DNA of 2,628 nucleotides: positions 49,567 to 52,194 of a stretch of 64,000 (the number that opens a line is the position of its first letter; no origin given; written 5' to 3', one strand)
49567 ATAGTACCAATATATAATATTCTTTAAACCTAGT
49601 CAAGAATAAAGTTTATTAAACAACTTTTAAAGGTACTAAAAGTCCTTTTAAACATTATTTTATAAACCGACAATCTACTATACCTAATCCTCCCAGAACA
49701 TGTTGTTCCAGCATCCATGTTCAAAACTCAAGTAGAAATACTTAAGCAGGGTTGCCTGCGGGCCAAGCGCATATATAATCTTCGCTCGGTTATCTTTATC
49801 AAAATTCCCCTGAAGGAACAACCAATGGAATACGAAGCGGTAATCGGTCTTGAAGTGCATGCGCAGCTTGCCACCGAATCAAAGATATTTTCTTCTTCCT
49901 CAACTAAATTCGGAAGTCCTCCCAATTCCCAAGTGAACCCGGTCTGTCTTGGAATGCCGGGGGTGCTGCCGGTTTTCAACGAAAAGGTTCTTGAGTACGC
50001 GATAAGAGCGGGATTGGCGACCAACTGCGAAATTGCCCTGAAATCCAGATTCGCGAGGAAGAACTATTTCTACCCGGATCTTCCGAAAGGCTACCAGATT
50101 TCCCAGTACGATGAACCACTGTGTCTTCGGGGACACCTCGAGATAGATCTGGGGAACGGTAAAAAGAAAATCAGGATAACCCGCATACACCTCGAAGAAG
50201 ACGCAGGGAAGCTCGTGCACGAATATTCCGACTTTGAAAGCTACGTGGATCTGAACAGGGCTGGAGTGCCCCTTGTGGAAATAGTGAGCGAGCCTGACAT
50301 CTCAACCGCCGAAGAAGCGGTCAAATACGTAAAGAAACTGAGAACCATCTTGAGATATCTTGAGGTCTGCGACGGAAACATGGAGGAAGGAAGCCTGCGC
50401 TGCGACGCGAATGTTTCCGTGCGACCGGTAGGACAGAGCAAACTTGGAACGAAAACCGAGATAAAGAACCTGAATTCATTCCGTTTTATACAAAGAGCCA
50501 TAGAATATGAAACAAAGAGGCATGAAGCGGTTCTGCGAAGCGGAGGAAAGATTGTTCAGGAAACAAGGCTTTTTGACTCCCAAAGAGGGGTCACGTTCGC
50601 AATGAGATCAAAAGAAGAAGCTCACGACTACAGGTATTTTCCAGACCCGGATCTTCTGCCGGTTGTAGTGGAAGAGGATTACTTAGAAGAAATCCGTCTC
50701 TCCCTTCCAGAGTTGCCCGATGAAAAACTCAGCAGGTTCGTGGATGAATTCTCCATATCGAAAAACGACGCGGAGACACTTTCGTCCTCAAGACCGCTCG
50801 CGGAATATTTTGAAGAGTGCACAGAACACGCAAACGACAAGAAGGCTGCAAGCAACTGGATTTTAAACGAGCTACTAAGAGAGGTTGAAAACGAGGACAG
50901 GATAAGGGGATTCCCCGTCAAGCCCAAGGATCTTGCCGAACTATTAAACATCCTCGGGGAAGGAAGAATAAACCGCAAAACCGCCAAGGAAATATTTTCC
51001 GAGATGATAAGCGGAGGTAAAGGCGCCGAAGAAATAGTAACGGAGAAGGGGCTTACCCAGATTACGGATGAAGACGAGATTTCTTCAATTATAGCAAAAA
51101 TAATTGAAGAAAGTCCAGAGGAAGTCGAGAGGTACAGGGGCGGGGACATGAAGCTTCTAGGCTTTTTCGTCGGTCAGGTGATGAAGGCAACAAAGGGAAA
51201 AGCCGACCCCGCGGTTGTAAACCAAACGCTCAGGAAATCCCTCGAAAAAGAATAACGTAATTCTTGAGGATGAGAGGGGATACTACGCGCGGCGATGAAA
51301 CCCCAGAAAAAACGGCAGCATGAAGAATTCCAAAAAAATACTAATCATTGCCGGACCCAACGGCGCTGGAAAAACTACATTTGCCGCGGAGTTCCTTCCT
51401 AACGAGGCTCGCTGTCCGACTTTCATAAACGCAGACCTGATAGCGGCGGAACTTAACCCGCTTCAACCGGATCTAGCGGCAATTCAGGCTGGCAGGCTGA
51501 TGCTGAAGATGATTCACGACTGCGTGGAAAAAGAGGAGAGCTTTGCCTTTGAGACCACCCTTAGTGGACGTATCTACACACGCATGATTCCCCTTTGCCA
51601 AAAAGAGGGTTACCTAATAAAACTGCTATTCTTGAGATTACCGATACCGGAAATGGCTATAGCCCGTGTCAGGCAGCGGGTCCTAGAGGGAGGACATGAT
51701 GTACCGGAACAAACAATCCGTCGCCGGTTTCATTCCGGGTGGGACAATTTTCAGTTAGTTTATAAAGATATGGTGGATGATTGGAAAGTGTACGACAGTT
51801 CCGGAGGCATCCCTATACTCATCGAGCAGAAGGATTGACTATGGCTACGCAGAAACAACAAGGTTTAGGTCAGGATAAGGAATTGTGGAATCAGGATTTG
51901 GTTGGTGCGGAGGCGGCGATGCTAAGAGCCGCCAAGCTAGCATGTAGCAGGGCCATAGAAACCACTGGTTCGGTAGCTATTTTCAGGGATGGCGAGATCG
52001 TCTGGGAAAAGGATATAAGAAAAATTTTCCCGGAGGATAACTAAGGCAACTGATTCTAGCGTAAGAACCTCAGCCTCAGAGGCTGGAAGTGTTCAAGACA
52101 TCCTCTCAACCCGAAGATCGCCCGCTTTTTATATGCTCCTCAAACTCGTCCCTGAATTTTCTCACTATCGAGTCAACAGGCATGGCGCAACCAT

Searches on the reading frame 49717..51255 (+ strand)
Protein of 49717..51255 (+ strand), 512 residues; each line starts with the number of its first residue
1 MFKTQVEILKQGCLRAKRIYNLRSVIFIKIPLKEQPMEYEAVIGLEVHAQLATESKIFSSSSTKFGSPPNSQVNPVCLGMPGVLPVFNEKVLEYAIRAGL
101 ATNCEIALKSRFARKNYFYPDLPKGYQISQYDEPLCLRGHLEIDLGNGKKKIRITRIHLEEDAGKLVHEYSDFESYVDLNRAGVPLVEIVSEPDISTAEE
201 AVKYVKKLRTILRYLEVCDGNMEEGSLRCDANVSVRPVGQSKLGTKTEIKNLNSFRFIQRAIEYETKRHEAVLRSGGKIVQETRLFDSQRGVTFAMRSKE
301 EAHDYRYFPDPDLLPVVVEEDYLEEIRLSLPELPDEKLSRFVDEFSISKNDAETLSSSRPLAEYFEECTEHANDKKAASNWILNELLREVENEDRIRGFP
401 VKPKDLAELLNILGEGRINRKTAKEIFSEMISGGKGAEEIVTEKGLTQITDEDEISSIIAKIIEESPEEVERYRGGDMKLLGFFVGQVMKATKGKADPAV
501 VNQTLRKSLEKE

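Call 3: search_protein_families(library=pfam, proteins=[window:49717-51255:+], max_evalue=0.01)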
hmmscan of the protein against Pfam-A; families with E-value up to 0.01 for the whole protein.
window:49717-51255:+ (512 aa): 3 families
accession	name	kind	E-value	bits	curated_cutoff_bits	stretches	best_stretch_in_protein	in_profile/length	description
PF02934.20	GatB_N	-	1.5e-127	425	23.4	1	42-324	2-277/277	GatB/GatE catalytic domain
PF02637.23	GatB_Yqey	-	1.3e-50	171.5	27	1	363-509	1-148/148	GatB domain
PF09424.15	YqeY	-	0.00052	20.6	27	1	441-509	82-143/143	Yqey-like protein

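Call 13: find_encoding_contigs(protein=window:49825-51255:+, flank=10000, max_places=10)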
Protein window:49825-51255:+ (476 aa): 1 contig read that carries it; 1 place shown.
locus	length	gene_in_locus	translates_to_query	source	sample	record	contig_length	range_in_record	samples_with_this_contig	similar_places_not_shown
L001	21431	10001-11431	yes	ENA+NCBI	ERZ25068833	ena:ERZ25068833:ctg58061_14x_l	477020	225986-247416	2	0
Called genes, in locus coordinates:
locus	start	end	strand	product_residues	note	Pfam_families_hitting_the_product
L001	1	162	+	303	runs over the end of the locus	PF13593:SBF_like, PF01758:SBF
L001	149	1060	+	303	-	PF00892:EamA, PF03151:TPT (faint), PF00892:EamA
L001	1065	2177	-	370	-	PF01820:Dala_Dala_lig_N, PF02786:CPSase_L_D2, PF02222:ATP-grasp (weak), PF07478:Dala_Dala_lig_C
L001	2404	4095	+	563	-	PF08765:Mor (faint), PF01464:SLT, PF23446:LysM1_NFP_LYK (faint), PF01476:LysM, PF23473:LysM3_LYK4_5 (faint), PF01476:LysM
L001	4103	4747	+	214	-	PF22175:Ogg-HhH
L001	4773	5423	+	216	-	PF22175:Ogg-HhH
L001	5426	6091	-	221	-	PF02585:PIG-L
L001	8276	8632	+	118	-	-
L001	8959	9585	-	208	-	PF17194:AbiEi_3_N, PF11459:AbiEi_3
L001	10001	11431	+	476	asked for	PF02934:GatB_N, PF02637:GatB_Yqey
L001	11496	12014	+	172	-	PF06414:Zeta_toxin (weak), PF13671:AAA_33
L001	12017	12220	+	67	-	-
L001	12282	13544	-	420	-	PF01512:Complex1_51K, PF10531:SLBB, PF22461:SLBB_2, PF10589:NADH_4Fe-4S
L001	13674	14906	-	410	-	PF01266:DAO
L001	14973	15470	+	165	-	PF02559:CarD_TRCF_RID, PF21095:CarD_C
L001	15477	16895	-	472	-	PF01663:Phosphodiest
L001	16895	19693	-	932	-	PF03710:GlnE, PF08335:GlnD_UR_UTase, PF03710:GlnE, PF08335:GlnD_UR_UTase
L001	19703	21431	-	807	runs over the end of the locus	PF17764:PriA_3primeBD, PF00271:Helicase_C (faint), PF00270:DEAD, PF04851:ResIII, PF18319:Zn_ribbon_PriA, PF18074:PriA_C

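Call 14: find_related_loci(query=window:49825-51252:+, collection=genome_contigs, flank=10000)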
Query window:49825-51252:+ (476 aa) in genome_contigs; peptide patterns used: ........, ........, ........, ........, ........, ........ (x = any residue, [..] = any of these).
600 stretches matched a pattern (row limit reached: there are more); 597 encode a relative of the query (tblastn E <= 1e-3); the best 80 are kept; 80 distinct loci.
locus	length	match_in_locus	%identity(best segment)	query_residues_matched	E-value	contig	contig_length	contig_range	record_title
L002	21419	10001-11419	90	1-473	0e+0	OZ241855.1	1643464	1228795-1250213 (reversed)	MAG: Thermodesulfobacteriota bacterium isolate bf97cff6-840b-426a-aed0-598d6d542999 genome assembly, chromosome: 1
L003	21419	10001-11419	63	1-473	0e+0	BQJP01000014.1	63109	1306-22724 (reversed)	MAG: Thermodesulfobacteriota bacterium DHS20C13 DNA, sequence014, whole genome shotgun sequence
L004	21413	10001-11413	62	1-471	0e+0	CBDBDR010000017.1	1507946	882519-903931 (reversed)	MAG: Thermodesulfobacteriota bacterium isolate 7a2b2c3e-af3a-4cfd-90bc-2cfaeb90f16c genome assembly, contig: contig_17,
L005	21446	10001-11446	59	1-475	0e+0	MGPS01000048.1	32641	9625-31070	MAG: Deltaproteobacteria bacterium GWC2_42_11 gwc2_scaffold_3967, whole genome shotgun sequence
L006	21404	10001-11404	60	1-467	0e+0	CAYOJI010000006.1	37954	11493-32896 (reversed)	MAG TPA_asm: uncultured Nitrospiraceae bacterium isolate binchicken_co40_94 genome assembly, contig: NODE_794_length_379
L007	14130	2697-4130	58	1-474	0e+0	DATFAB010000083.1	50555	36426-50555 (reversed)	MAG TPA_asm: Geomonas sp. isolate SMAG_U8490 k141_478251, whole genome shotgun sequence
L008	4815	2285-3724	58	1-473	0e+0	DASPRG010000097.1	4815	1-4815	MAG TPA_asm: Thermodesulfovibrionales bacterium isolate SMAG_U12219 k141_996546, whole genome shotgun sequence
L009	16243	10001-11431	58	1-473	0e+0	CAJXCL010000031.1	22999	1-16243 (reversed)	MAG TPA_asm: uncultured Nitrospirae bacterium isolate ERR599099_bin.62_MetaBAT_v2.12.1_MAG genome assembly, contig: NODE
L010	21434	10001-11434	58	1-474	0e+0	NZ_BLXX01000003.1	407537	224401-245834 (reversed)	Geomonas silvestris strain Red330 sequence03, whole genome shotgun sequence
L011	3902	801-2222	58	1-473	0e+0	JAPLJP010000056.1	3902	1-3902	MAG: Deltaproteobacteria bacterium isolate LacPavin_0920_SED2_MAG_43_11 LacPavin_0920_SED2_scaffold_1424616, whole genom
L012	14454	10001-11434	57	1-473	0e+0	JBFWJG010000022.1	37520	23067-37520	MAG: Deferribacterales bacterium isolate CA_2019_NHSR_13 NODE_2600_length_37520_cov_5.701174_NHSR, whole genome shotgun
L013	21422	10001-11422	56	1-473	0e+0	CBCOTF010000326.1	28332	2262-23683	Desulfarculales bacterium strain Dcd-1 genome assembly, contig: DFAR_Contig_394, whole genome shotgun sequence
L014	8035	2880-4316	58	1-475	0e+0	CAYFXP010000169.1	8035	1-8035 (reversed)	MAG TPA_asm: uncultured Syntrophobacterales bacterium isolate ERP108616_co1_46 genome assembly, contig: k119_1190896, wh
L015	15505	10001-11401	58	1-466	0e+0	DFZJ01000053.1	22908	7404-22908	MAG TPA_asm: Syntrophaceae bacterium UBA4059 UBA4059_contig_7090, whole genome shotgun sequence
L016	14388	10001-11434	57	1-474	0e+0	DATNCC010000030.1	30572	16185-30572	MAG TPA_asm: Dongiaceae bacterium isolate SMAG_U11204 k141_4177321, whole genome shotgun sequence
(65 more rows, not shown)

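Call 46: search_protein_families(library=ncbifam, proteins=[L002:8428-9696:-, L001:8276-8632:+], max_evalue=0.01)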
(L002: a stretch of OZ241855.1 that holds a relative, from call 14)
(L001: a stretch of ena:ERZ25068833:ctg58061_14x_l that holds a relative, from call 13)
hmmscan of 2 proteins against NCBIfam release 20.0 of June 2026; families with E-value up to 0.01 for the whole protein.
L002:8428-9696:- (422 aa): 2 families
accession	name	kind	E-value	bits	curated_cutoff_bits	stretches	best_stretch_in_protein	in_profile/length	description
NF040900.1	porin_ExtI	equivalog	2.2e-09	36.6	150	1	144-243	115-215/403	selenite/tellurite reduction operon porin ExtI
NF033632.1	SLATT_4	domain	0.0035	17.2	55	1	3-87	62-144/154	SLATT domain-containing protein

L001:8276-8632:+ (118 aa): 1 family
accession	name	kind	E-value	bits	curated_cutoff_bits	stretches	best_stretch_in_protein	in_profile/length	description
NF038384.1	zinc_YnfU_fam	subfamily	0.003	17.1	36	0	39-51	36-48/52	YnfU family zinc-binding protein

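Call 47: search_protein_families(library=pfam, proteins=[L002:8428-9696:-, L001:8276-8632:+], max_evalue=0.01)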
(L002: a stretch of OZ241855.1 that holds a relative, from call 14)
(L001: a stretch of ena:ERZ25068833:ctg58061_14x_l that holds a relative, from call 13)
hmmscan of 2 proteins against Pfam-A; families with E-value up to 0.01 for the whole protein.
L002:8428-9696:- (422 aa): 0 families

L001:8276-8632:+ (118 aa): 1 family
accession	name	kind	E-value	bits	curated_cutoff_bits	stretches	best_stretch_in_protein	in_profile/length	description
PF23454.1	Zn_ribbon_Brz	-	0.0094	17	27.9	0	39-51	3-15/58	Transcriptional regulator Brz zinc beta ribbon domain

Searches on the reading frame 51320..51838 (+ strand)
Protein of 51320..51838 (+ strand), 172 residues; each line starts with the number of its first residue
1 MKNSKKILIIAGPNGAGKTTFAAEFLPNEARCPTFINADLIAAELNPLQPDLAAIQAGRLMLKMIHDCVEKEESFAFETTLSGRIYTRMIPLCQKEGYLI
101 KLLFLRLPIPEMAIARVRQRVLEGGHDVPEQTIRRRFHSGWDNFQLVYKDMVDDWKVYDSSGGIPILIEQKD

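Call 3: search_protein_families(library=pfam, proteins=[window:51320-51838:+], max_evalue=0.01)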
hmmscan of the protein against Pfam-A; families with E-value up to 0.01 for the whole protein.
window:51320-51838:+ (172 aa): 7 families
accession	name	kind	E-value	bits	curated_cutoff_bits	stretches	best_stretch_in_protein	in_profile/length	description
PF06414.18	Zeta_toxin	-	3.1e-08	33.7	22.3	1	4-162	15-189/199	Zeta toxin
PF13671.12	AAA_33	-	6e-08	33.5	27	1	8-135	2-135/143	AAA domain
PF13479.12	AAA_24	-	0.002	18.4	27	1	5-31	2-23/195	AAA domain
PF13173.12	AAA_14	-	0.0035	17.8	27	1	5-41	2-40/129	AAA domain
PF06745.19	ATPase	-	0.0056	16.5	26.6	1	5-30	19-44/231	KaiC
PF13476.12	AAA_23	-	0.0058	17.7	27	1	4-21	18-35/201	AAA domain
PF20720.3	nSTAND3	-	0.0086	16.2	27.2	0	3-25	15-37/155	Novel STAND NTPase 3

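Call 4: search_protein_families(library=padloc, proteins=[window:51320-51838:+], max_evalue=0.01)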
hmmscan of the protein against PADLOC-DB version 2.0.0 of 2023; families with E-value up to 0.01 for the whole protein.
window:51320-51838:+ (172 aa): 3 families
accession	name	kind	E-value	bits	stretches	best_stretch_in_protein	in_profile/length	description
PDLC04140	mad8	-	0.00099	16.7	1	5-32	27-54/314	mads_8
PDLC02981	AriAB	-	0.0013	15.5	1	2-20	20-38/694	-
PDLC04135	mad3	-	0.0068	14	1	6-24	23-41/374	mads_3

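Call 46: search_protein_families(library=ncbifam, proteins=[window:51320-51838:+], max_evalue=0.01)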
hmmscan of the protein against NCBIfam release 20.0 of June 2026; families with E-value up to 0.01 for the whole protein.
window:51320-51838:+ (172 aa): 0 families

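Call 65: search_solved_structures(query=window:51320-51838:+, max_evalue=0.1)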
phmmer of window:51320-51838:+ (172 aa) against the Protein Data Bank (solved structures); distinct sequences matched with E-value up to 0.1: 1.
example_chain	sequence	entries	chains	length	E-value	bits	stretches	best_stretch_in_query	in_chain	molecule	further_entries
6c2u_A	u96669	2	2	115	0.0087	19.3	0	6-22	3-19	phosphate-loop protein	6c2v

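Call 67: search_dna_similar(query=window:51320-51835:+, collection=plasmids, mode=protein, max_rows=10)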
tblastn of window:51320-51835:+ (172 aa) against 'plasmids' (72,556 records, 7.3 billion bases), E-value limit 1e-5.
Records with a match: 505; places in all: 526; records where one place covers at least 80% of the query: 358.
Best place of each record, by identity: 60-80% 4; <60% 501.
By first word of the organism name: Lactiplantibacillus 81; Agrobacterium 37; Enterococcus 31; Rhizobium 23; Escherichia 21; Zymomonas 18; Clostridium 17; Ralstonia 17; Lacticaseibacillus 15; Phaeobacter 14; and 73 more.
By predicted mobility (MOB-suite, as given by PLSDB): conjugative 170; mobilizable 169; non-mobilizable 166.
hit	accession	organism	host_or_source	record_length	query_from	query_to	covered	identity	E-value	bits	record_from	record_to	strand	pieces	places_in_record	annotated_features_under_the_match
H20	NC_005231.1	Synechocystis sp. PCC 6803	-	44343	5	170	97%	60.8%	7e-62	213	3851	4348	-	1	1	zeta toxin family protein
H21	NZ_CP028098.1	Synechocystis sp. IPPAS B-1465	axenic culture,Synechocystis sp. GT-L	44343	5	170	97%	60.8%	7e-62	213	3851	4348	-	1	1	zeta toxin family protein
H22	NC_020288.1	Synechocystis sp. PCC 6803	-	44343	5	170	97%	60.8%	7e-62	213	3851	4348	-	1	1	zeta toxin family protein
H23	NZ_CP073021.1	Synechocystis sp. PCC 6803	cell culture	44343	5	170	97%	60.8%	7e-62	213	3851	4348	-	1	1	zeta toxin family protein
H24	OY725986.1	Phocaeicola massiliensis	-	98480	5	161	91%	49.7%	4e-41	153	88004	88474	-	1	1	record has no annotation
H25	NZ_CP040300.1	Nostoc sp. TCL26-01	Leiosporoceros dussii,pure culture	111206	6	171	97%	47.0%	1e-41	154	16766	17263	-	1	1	zeta toxin family protein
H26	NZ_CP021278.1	Legionella pneumophila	Homo sapiens,sputum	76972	7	162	91%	49.4%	2e-43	159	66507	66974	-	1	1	zeta toxin family protein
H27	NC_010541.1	Crocosphaera subtropica ATCC 51142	-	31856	1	170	99%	43.5%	8e-39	146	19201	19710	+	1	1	zeta toxin family protein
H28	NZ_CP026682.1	Nostoc sp. 'Peltigera membranacea cyanobiont' N6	Lichen thallus,Peltigera membranacea ...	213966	6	162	91%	45.9%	9e-40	149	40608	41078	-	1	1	zeta toxin family protein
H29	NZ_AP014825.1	Geminocystis sp. NIES-3709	-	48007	7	161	90%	43.9%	8e-38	144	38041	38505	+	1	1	zeta toxin family protein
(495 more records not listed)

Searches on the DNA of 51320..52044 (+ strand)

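Call 66: search_dna_similar(query=window:51320-52044:+, collection=plasmids, mode=distant, max_rows=8)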
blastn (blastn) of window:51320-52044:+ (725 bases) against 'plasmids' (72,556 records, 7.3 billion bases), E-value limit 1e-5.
Records with a match: 4; places in all: 4; records where one place covers at least 80% of the query: 0.
Best place of each record, by identity: 60-80% 4.
By first word of the organism name: Synechocystis 4.
By predicted mobility (MOB-suite, as given by PLSDB): non-mobilizable 4.
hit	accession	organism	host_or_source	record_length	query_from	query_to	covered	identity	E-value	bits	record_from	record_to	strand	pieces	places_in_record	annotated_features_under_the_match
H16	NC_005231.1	Synechocystis sp. PCC 6803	-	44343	13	272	36%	67.7%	9e-12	80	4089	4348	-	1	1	zeta toxin family protein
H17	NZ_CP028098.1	Synechocystis sp. IPPAS B-1465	axenic culture,Synechocystis sp. GT-L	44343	13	272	36%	67.7%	9e-12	80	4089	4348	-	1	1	zeta toxin family protein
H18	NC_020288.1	Synechocystis sp. PCC 6803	-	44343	13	272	36%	67.7%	9e-12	80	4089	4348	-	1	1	zeta toxin family protein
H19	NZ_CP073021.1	Synechocystis sp. PCC 6803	cell culture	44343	13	272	36%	67.7%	9e-12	80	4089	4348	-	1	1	zeta toxin family protein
